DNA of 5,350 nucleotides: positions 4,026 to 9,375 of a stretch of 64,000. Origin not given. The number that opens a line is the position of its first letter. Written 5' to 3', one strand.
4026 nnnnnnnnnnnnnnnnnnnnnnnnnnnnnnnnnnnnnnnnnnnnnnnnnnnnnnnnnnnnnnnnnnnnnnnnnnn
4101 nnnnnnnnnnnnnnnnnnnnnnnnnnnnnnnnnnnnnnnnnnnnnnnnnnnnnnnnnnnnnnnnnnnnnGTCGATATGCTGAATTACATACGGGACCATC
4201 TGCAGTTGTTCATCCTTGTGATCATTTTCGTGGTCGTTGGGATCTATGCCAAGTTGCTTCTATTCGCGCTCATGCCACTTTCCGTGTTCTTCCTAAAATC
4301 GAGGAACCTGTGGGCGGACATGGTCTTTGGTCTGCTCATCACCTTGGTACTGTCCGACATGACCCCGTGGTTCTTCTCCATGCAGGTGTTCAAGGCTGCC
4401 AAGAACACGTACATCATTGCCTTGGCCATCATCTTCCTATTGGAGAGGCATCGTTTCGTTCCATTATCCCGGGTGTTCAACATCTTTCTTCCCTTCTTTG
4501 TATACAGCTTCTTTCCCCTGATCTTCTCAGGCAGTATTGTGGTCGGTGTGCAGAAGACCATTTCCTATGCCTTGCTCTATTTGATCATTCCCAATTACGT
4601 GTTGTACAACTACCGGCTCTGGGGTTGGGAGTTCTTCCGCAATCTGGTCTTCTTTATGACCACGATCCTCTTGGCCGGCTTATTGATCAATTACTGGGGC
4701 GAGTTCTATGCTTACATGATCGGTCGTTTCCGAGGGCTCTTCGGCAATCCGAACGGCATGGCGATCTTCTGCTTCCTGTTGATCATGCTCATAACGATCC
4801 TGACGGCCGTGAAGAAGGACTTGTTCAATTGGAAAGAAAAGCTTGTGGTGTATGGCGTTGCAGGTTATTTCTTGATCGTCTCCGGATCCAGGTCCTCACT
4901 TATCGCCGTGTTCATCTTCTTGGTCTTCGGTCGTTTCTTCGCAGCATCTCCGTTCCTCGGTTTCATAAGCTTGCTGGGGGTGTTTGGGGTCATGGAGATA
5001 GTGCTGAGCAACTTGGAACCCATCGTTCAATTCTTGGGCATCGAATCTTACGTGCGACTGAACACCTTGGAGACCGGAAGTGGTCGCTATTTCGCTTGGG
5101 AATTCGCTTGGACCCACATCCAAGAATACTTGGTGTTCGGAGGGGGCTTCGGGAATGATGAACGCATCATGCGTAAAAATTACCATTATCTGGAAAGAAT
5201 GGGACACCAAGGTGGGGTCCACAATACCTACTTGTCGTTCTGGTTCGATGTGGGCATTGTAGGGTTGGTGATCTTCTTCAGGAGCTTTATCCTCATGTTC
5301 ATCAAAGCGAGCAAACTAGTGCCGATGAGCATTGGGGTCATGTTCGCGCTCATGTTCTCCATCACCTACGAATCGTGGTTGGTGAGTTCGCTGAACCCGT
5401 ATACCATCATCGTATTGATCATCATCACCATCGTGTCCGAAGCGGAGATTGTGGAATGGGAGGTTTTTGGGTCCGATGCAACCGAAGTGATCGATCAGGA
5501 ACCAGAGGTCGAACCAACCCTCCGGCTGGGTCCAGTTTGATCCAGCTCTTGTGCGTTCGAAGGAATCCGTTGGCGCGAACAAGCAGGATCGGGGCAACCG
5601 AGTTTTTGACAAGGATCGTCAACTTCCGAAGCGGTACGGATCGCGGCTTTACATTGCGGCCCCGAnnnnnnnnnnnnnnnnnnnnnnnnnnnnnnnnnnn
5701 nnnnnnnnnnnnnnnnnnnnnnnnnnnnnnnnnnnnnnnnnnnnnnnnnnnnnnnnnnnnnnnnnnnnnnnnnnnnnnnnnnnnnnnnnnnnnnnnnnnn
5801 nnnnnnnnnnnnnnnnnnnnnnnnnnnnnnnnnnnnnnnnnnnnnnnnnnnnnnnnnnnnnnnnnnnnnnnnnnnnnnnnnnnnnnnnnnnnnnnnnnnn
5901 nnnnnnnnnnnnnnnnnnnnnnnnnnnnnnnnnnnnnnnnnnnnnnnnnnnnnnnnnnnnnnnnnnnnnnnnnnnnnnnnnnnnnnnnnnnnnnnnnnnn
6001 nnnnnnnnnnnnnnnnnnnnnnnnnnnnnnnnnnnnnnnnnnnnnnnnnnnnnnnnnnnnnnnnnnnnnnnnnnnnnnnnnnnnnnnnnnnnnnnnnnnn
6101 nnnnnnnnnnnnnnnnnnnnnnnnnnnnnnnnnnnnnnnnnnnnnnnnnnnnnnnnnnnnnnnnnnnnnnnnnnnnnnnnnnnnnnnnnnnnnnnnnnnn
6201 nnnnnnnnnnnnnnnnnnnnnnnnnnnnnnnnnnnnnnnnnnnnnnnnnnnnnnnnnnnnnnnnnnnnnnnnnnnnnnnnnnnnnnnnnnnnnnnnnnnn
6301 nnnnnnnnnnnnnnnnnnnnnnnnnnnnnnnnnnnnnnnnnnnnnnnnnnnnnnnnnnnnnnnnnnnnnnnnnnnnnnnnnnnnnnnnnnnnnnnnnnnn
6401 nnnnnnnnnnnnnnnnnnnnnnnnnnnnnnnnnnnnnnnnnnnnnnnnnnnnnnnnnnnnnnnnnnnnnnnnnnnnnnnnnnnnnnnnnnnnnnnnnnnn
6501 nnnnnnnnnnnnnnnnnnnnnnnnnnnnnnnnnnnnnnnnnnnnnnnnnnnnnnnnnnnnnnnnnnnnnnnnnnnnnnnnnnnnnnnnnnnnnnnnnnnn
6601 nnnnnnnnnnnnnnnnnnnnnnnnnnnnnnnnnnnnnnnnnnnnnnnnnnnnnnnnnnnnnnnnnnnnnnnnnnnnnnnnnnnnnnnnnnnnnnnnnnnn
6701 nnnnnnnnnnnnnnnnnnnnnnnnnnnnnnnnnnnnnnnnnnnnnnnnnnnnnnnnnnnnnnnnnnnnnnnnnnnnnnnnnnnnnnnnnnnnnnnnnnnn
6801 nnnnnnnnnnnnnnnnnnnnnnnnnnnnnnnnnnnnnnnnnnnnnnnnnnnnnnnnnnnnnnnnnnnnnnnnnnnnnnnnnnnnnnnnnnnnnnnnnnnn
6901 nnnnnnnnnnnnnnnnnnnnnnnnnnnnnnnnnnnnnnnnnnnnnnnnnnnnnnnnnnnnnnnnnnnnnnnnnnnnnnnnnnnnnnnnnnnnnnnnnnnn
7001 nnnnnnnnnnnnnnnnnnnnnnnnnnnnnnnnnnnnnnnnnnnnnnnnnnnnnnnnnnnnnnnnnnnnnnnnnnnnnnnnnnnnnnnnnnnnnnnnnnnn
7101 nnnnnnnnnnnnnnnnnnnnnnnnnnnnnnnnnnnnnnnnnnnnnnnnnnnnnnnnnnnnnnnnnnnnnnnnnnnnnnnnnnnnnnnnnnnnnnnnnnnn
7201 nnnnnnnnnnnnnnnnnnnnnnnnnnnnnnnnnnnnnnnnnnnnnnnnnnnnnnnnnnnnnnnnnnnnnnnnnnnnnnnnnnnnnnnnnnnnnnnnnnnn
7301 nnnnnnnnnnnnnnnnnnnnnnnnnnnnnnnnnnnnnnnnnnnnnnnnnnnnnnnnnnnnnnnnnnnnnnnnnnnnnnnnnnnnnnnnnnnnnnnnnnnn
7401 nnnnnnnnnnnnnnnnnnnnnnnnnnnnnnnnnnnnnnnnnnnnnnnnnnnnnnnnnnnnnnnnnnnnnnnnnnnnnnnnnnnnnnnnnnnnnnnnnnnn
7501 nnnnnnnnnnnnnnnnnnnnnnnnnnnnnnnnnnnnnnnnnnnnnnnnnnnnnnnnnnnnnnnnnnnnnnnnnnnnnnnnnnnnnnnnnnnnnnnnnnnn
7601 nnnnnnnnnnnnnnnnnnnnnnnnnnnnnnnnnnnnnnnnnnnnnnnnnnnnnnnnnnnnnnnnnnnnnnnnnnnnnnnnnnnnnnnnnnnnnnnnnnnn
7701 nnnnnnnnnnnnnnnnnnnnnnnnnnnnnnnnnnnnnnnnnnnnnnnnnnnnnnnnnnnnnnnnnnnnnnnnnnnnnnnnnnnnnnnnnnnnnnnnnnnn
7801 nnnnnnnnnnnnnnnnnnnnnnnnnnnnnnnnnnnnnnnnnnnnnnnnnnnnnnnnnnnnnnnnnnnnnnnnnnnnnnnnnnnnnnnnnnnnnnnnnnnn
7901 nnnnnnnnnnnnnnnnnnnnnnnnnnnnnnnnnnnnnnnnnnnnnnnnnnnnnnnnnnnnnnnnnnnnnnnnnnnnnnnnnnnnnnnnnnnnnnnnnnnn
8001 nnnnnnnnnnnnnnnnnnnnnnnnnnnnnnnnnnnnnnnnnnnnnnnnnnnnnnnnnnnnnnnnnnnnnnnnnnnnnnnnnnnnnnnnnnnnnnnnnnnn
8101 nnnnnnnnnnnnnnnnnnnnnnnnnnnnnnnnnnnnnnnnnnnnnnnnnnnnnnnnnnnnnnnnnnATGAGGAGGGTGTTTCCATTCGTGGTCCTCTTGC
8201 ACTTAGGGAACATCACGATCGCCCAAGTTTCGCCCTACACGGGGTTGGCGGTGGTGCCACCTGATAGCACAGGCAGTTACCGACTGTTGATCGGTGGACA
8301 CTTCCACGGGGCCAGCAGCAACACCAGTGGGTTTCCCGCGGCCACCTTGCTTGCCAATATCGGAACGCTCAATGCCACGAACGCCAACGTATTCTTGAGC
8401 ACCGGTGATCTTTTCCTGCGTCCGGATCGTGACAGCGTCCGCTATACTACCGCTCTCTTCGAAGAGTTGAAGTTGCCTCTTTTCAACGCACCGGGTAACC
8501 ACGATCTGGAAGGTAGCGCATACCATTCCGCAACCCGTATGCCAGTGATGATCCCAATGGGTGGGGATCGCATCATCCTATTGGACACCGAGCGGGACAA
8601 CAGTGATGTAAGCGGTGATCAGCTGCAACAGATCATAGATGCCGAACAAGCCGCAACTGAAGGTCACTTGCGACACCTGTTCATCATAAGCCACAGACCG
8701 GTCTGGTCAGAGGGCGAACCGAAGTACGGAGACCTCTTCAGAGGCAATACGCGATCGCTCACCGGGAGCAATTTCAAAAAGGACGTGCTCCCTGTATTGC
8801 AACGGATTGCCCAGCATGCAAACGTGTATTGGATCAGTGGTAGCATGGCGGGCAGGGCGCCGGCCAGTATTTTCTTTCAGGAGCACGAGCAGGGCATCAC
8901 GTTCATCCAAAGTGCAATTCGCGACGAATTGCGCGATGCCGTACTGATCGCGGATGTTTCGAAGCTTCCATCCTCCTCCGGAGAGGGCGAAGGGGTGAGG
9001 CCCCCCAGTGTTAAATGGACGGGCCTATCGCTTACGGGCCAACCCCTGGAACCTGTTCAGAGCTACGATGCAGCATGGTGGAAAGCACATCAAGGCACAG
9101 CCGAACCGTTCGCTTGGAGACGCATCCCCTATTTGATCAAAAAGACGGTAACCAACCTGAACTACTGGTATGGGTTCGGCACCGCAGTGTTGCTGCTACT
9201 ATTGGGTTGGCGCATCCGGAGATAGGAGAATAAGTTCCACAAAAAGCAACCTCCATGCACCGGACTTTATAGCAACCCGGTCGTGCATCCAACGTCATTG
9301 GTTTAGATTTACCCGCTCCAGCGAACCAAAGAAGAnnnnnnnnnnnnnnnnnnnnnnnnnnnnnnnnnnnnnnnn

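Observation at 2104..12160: Operon-like cluster pairing two CotH-family atypical kinases with a Wzy_C (O-antigen-ligase-like) membrane protein, a metallophosphoesterase, a sugar epimerase and an AsnB-type amidotransferase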

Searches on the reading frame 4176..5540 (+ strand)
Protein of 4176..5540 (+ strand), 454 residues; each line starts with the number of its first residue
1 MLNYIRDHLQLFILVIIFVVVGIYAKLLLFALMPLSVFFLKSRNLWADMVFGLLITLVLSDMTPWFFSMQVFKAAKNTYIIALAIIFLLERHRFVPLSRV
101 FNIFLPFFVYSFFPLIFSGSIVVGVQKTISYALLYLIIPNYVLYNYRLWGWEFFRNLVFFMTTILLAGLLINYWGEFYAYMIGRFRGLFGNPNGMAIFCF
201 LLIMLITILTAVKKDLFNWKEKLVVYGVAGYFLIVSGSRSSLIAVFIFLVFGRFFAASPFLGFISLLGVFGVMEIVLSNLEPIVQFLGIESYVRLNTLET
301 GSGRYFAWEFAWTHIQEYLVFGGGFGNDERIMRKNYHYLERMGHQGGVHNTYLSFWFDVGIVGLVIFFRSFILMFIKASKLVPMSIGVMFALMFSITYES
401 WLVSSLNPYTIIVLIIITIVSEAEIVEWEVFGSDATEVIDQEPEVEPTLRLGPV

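Call 6: search_protein_families(library=pfam, proteins=[window:4176-5540:+], max_evalue=0.01)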
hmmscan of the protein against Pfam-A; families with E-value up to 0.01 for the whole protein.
window:4176-5540:+ (454 aa): 1 family
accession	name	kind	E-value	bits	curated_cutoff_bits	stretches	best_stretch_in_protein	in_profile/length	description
PF04932.20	Wzy_C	-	1.2e-15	58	31.7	1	229-368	6-149/149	O-Antigen ligase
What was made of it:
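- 4176..5540 (+): Wzy_C-family polytopic membrane protein, 454 aa (O-antigen ligase/polymerase type). Pfam PF04932 E=1.2e-15 (call 6).
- On Wzy_C (Pfam PF04932) O-antigen ligase/polymerase family - 4176-5540: 58 bits against 31.7 (call 6).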

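Call 15: search_protein_families(library=ncbifam, proteins=[window:4176-5540:+], max_evalue=0.01)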
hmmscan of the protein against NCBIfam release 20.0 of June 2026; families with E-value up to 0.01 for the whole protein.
window:4176-5540:+ (454 aa): 0 families

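Call 69: search_solved_structures(query=window:4176-5540:+, max_evalue=10, show_alignments=2)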
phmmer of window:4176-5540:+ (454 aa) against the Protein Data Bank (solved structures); distinct sequences matched with E-value up to 10: 0.
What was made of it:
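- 4176..5540 (+): No match in PDB by sequence (call 69).
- On Wzy_C family: No NCBIfam or PDB sequence match (calls 15, 69).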

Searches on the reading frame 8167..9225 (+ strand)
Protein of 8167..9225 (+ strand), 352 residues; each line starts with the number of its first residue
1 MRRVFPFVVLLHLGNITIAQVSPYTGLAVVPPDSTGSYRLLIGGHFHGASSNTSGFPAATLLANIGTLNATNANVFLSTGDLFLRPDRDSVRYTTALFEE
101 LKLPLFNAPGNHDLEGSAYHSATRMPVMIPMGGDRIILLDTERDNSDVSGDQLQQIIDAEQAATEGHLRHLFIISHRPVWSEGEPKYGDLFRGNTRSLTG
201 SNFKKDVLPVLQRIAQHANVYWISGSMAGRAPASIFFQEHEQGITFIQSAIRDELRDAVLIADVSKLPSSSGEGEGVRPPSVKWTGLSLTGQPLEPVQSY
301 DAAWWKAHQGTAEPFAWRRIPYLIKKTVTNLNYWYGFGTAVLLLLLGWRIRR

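Call 6: search_protein_families(library=pfam, proteins=[window:8167-9225:+], max_evalue=0.01)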
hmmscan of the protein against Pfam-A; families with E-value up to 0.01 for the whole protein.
window:8167-9225:+ (352 aa): 1 family
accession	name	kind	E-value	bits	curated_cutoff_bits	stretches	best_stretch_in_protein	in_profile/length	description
PF00149.33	Metallophos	-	0.00016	22.6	21.5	1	61-118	18-72/191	Calcineurin-like phosphoesterase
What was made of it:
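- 8167..9225 (+): Metallophosphoesterase-like protein, 352 aa, with a signal peptide and a C-terminal membrane anchor followed by RIRR; translationally coupled to CotH-B. Pfam Metallophos 22.6 bits against a cut-off of 21.5 (call 6).
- On Calcineurin-like metallophosphoesterases (PF00149) - 8167-9225: 22.6 bits against 21.5, a marginal pass covering residues 61-118 only (call 6).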

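Call 15: search_protein_families(library=ncbifam, proteins=[window:8167-9225:+], max_evalue=0.01)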
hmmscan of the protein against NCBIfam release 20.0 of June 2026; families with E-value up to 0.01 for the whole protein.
window:8167-9225:+ (352 aa): 0 families

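Call 29: search_protein_families(library=pfam, proteins=[window:8167-9225:+], max_evalue=10)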
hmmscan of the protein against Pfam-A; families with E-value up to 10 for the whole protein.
window:8167-9225:+ (352 aa): 1 family
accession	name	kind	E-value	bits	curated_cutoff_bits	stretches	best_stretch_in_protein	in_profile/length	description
PF00149.33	Metallophos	-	0.00016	22.6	21.5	1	61-118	18-72/191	Calcineurin-like phosphoesterase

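Call 61: search_solved_structures(query=window:8167-9225:+, max_evalue=10)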
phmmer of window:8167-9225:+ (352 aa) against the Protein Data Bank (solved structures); distinct sequences matched with E-value up to 10: 1.
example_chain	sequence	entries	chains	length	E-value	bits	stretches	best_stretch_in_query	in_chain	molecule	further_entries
3w0k_A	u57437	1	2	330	0.74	11.8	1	274-315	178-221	Bifunctional endomannanase/endoglucanase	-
